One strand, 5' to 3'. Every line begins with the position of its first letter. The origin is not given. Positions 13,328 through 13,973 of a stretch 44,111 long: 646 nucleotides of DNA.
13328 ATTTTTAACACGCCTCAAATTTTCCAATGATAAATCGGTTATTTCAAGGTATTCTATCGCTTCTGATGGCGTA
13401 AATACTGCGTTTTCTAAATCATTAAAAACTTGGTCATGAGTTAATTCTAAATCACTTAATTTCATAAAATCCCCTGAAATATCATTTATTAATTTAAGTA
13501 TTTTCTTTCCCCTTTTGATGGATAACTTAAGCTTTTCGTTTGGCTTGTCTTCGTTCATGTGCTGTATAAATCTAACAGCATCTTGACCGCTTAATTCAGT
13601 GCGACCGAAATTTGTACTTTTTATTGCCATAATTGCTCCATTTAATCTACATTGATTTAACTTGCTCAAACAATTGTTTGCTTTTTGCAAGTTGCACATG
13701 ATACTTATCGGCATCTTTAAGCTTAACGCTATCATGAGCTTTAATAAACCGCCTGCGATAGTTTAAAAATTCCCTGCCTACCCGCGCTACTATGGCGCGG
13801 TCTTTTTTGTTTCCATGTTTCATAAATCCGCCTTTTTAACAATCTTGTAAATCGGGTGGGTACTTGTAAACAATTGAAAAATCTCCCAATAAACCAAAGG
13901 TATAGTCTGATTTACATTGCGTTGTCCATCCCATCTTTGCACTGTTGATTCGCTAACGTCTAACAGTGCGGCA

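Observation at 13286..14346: acr-aca-like four-gene operon with repeated operator-like sites at the transcription convergence point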

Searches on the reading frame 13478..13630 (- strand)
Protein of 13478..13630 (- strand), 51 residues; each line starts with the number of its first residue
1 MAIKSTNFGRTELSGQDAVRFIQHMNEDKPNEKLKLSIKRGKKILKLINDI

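Call 73: find_related_loci(query=A6, collection=viral_contigs, flank=3000)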
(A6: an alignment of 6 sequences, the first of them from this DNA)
Query A6 (51 aa) in viral_contigs; peptide patterns used: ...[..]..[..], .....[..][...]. (x = any residue, [..] = any of these).
53 stretches matched a pattern; 3 encode a relative of the query (tblastn E <= 1e-3); 3 distinct loci.
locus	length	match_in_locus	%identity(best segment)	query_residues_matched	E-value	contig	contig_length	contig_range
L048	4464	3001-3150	62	1-50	1e-19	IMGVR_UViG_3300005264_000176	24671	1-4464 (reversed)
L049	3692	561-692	59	1-44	2e-15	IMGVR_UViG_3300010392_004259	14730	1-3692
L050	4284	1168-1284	62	11-49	1e-13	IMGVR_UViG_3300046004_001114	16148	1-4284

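Call 74: search_solved_structures(query=A6, max_evalue=10, show_alignments=2)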
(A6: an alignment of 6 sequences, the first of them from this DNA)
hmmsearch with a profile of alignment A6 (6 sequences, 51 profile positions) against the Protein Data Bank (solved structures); distinct sequences matched with E-value up to 10: 10.
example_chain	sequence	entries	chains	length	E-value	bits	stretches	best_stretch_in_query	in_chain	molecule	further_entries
6oau_A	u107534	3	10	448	0.018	18.1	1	9-28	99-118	Lipoprotein lipase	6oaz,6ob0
6e7k_A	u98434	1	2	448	0.018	18.1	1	9-28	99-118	Lipoprotein lipase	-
7xwc_A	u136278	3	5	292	0.21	14.7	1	13-40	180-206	Feruloyl-CoA hydratase/lyase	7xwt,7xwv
3mn7_S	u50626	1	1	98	0.56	13.3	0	25-46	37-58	Spire DDD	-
1cf2_P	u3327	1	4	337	0.85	12.7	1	17-37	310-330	PROTEIN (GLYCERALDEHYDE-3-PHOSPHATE DEHYDROGENASE)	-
1vrq_A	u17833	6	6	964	0.94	12.6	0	5-25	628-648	Sarcosine oxidase alpha subunit | Subunit alpha of sarcosine oxidase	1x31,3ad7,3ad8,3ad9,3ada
7ar9_i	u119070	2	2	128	1.2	12.3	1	3-13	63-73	NUOP5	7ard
6klt_B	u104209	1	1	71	3.7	10.7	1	22-38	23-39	Troponin T, cardiac muscle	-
6klu_B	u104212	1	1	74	4.7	10.4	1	22-38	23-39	Troponin T, cardiac muscle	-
1j1d_B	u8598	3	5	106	7.8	9.6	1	22-37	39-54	Troponin T | Troponin T, cardiac muscle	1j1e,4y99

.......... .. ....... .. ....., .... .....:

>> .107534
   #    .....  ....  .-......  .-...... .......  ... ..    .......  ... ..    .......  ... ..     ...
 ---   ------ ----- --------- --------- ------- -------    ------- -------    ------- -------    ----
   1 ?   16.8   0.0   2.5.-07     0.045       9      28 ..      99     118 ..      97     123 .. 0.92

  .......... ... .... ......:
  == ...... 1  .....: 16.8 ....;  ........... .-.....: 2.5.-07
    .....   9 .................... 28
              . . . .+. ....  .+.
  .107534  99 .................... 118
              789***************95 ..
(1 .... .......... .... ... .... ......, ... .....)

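Call 77: search_protein_families(library=pfam, proteins=[L048:3176-3745:+, L049:759-1307:+, L048:3001-3156:+, L050:1162-1314:+], max_evalue=0.01)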
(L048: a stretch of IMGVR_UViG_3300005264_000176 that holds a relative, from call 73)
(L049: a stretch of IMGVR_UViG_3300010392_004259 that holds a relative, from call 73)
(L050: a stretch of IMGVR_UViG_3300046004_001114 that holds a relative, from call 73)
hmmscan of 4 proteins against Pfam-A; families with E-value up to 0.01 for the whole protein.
L048:3176-3745:+ (190 aa): 4 families
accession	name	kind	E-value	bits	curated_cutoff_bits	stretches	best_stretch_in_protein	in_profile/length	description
PF13508.13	Acetyltransf_7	-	1.2e-07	32.5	27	1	89-160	28-83/84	Acetyltransferase (GNAT) domain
PF13673.13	Acetyltransf_10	-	2.4e-06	28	23.6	1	102-168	53-116/128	Acetyltransferase (GNAT) domain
PF00583.31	Acetyltransf_1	-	2.6e-06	28.1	20.7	1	97-159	56-116/116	Acetyltransferase (GNAT) family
PF21926.2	FeeM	-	0.004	17.4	27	1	100-167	80-144/158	N-acyl amino acid synthase FeeM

L049:759-1307:+ (183 aa): 3 families
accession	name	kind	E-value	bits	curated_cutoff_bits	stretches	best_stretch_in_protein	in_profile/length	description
PF13508.13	Acetyltransf_7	-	1.5e-05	25.7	27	1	59-159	11-84/84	Acetyltransferase (GNAT) domain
PF00583.31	Acetyltransf_1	-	1.9e-05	25.3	20.7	1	50-157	32-116/116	Acetyltransferase (GNAT) family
PF13673.13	Acetyltransf_10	-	7.2e-05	23.2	23.6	1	100-161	53-111/128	Acetyltransferase (GNAT) domain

L048:3001-3156:+ (52 aa): 0 families

L050:1162-1314:+ (51 aa): 0 families

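Call 78: search_protein_families(library=padloc, proteins=[L048:3176-3745:+, L049:759-1307:+, L048:3001-3156:+], max_evalue=0.01)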
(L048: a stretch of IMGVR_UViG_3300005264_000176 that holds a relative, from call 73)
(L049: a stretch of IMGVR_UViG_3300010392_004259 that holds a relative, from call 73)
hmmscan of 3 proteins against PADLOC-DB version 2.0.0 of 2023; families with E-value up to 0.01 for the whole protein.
L048:3176-3745:+ (190 aa): 0 families

L049:759-1307:+ (183 aa): 0 families

L048:3001-3156:+ (52 aa): 0 families

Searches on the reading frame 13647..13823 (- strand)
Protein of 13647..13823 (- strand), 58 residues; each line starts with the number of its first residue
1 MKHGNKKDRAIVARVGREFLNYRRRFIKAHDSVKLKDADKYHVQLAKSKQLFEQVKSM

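Call 3: search_protein_families(library=pfam, proteins=[window:13647-13823:-], max_evalue=1)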
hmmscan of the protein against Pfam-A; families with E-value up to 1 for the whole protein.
window:13647-13823:- (58 aa): 0 families

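Call 4: search_protein_families(library=phrogs, proteins=[window:13647-13823:-], max_evalue=0.1)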
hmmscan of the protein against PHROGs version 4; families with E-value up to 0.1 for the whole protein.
window:13647-13823:- (58 aa): 0 families

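Call 5: search_protein_families(library=padloc, proteins=[window:13647-13823:-], max_evalue=1)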
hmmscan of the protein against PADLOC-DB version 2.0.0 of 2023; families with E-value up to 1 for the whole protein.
window:13647-13823:- (58 aa): 0 families

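Call 26: search_solved_structures(query=window:13647-13823:-, max_evalue=10)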
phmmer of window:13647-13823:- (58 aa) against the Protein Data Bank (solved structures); distinct sequences matched with E-value up to 10: 0.

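Call 38: search_protein_families(library=ncbifam, proteins=[window:13647-13823:-], max_evalue=1)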
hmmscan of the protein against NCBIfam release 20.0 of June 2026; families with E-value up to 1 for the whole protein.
window:13647-13823:- (58 aa): 1 family
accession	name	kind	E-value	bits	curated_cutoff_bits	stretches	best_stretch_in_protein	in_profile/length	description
NF045653.1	TyIsonSynPvcA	equivalog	0.0015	17.4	600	1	9-56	7-54/315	L-tyrosine isonitrile synthase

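Call 71: find_related_loci(query=window:13647-13823:-, collection=viral_contigs, flank=4000)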
Query window:13647-13823:- (58 aa) in viral_contigs; peptide patterns used: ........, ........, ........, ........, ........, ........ (x = any residue, [..] = any of these).
18 stretches matched a pattern, but none encodes a relative of the query by tblastn (E <= 1e-3).
